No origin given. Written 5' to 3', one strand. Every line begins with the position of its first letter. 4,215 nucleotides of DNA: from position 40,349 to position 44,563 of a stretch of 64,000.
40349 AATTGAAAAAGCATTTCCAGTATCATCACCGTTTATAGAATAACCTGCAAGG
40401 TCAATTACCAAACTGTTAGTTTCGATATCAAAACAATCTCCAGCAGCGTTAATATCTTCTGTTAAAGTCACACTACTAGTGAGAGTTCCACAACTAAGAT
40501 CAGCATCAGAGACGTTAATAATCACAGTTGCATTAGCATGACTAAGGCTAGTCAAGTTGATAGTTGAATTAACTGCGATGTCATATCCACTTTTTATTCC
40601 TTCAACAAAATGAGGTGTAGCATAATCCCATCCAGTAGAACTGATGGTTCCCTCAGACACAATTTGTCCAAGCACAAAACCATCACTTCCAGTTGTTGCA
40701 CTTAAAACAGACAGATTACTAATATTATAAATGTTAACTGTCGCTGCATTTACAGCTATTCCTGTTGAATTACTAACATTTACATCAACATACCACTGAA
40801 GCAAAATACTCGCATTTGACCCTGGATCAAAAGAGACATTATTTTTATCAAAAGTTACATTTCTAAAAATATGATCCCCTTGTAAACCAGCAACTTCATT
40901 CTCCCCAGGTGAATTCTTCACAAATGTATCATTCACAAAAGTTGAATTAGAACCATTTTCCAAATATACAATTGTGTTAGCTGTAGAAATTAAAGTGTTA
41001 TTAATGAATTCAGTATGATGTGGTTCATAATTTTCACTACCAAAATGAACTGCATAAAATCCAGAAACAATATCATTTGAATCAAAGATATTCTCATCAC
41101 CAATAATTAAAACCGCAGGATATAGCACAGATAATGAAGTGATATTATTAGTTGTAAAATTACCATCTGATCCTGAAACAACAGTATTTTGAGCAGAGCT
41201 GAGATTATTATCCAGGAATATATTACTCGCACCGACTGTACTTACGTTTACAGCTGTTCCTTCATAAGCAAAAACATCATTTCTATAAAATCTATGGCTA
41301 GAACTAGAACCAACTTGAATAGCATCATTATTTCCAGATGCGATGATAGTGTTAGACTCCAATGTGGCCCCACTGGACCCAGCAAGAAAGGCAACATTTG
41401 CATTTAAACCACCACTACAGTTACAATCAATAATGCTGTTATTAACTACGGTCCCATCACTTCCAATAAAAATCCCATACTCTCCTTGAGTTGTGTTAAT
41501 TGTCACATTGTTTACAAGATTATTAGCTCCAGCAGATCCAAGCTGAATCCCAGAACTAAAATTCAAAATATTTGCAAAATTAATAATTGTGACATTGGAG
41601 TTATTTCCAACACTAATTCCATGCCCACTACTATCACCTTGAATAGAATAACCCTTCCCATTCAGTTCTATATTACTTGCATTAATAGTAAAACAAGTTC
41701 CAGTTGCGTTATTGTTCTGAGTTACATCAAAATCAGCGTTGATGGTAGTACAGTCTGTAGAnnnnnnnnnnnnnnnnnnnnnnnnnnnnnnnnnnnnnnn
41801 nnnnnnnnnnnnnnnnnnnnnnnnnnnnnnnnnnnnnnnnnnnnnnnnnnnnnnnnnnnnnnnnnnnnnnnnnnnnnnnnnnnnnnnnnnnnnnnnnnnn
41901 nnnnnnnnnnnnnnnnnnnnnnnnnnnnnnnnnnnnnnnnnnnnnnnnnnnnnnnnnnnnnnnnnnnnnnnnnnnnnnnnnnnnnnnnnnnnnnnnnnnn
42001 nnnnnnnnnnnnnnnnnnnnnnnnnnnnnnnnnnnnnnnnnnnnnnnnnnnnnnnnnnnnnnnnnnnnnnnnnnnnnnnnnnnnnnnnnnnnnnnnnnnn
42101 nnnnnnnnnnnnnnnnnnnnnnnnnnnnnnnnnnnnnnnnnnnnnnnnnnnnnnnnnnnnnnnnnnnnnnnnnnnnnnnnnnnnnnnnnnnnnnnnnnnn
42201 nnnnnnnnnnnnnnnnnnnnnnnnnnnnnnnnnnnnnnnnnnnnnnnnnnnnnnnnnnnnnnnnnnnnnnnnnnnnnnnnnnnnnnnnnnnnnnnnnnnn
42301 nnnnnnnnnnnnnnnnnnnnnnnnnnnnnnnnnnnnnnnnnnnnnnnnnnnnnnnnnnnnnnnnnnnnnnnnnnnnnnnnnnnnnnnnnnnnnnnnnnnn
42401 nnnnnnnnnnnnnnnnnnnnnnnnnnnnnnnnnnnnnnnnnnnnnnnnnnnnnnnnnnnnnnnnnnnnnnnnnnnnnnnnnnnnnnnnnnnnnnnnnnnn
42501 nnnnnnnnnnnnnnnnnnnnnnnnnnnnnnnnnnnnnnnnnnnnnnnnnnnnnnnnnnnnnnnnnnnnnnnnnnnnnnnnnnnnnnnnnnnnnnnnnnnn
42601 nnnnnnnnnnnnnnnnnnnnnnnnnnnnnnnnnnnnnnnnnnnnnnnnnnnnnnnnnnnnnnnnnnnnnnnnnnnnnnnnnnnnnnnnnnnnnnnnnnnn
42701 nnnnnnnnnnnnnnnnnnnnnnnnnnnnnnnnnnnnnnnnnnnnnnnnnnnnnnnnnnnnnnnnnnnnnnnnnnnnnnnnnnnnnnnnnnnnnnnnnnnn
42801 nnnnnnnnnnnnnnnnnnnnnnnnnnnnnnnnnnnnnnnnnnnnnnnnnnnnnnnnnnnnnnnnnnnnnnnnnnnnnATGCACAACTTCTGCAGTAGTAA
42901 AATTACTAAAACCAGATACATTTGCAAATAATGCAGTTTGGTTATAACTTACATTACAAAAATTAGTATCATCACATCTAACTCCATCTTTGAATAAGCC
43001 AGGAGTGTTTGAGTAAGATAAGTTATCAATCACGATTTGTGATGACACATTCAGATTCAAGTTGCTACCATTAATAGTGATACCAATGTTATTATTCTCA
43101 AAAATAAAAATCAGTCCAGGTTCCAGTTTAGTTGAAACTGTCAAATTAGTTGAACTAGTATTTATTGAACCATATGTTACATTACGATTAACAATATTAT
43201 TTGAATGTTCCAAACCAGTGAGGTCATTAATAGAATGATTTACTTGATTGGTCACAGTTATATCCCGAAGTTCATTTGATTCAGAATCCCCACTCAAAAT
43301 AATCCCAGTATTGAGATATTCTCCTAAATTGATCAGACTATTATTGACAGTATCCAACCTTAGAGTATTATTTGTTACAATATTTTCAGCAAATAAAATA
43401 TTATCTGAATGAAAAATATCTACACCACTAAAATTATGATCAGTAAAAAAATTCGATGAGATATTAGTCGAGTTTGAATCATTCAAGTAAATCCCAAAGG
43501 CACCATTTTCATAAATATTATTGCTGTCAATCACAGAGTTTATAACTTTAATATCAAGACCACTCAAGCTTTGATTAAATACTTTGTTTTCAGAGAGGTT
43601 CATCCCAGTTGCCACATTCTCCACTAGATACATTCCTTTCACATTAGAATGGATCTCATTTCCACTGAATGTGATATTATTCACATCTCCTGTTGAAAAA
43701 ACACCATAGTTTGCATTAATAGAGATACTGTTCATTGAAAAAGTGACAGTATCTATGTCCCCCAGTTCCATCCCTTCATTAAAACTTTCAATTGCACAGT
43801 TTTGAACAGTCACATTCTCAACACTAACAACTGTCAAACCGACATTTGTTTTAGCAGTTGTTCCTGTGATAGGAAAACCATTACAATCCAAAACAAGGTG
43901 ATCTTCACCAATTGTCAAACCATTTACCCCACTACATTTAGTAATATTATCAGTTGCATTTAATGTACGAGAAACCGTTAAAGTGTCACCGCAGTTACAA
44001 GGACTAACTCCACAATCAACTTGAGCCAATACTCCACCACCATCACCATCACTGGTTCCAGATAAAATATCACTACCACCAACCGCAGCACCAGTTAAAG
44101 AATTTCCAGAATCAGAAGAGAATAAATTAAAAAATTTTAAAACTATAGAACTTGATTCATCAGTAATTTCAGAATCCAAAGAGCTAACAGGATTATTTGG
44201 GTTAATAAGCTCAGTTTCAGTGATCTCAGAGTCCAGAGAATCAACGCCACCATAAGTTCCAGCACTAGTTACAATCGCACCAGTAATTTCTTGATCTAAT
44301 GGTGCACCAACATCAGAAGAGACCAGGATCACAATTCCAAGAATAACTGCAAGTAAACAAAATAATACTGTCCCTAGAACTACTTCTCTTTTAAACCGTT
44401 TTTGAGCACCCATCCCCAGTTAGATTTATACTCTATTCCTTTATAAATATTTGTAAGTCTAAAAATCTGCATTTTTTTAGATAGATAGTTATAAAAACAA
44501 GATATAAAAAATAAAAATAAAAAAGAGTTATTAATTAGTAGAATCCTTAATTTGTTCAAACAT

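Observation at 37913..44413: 6.5-kb gene for a 2166-aa multi-module parallel beta-helix surface protein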

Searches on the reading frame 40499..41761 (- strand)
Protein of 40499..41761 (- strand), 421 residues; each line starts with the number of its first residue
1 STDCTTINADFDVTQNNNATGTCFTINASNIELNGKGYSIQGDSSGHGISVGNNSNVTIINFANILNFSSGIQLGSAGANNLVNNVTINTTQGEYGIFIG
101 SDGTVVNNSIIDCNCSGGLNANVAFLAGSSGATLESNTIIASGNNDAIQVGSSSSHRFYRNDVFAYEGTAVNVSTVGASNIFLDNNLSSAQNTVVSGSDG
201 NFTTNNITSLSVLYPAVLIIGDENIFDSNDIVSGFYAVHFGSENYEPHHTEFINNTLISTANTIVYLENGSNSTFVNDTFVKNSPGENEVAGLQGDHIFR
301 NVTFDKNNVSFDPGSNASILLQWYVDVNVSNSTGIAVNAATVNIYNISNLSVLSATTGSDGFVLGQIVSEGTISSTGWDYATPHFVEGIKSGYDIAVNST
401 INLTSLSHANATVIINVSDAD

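Call 22: search_protein_families(library=pfam, proteins=[window:40499-41761:-], max_evalue=1)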
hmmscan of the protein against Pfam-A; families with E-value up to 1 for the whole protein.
window:40499-41761:- (421 aa): 2 families
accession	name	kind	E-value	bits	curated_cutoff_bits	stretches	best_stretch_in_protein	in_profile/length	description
PF13229.12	Beta_helix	-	0.00051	20.1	25.9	2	125-280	4-158/158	Right handed beta helix region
PF13620.12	CarboxypepD_reg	-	0.18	12.6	32.3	1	328-362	5-39/82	Carboxypeptidase regulatory-like domain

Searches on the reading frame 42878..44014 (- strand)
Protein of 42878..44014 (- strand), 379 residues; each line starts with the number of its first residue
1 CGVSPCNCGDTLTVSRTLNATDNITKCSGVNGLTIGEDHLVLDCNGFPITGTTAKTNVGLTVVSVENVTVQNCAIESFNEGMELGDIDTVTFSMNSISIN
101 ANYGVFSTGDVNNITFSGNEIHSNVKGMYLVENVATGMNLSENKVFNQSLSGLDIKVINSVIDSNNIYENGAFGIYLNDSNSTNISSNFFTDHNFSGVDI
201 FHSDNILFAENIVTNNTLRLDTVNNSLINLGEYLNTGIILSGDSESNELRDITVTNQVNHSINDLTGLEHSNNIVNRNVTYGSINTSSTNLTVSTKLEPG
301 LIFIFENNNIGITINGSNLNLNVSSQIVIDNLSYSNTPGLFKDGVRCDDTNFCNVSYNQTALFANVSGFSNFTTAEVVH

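Call 22: search_protein_families(library=pfam, proteins=[window:42878-44014:-], max_evalue=1)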
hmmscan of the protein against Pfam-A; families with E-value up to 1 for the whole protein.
window:42878-44014:- (379 aa): 2 families
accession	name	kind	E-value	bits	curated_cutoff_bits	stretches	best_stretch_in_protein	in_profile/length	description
PF05048.19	NosD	-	4.2e-12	46.4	23.6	2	45-193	25-172/212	Periplasmic copper-binding protein (NosD)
PF13229.12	Beta_helix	-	7.4e-10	39.1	25.9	2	40-143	50-156/158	Right handed beta helix region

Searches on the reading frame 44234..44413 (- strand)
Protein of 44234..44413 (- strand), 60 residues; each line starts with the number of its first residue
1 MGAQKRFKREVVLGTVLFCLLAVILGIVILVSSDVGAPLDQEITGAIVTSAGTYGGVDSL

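Call 78: find_homologous_proteins(query=A3, max_evalue=10)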
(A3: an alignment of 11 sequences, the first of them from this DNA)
Query A3 (11 sequences) (60 aa, profile of the alignment): 3 proteins with E <= 10 among 7289 candidates.
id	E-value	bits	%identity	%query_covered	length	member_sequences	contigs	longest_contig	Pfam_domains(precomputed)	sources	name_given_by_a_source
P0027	5.4e-4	37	31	27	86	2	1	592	-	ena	-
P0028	1.2e-2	33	-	-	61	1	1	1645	-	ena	-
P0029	2.5e+0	26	46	22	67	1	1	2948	-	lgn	-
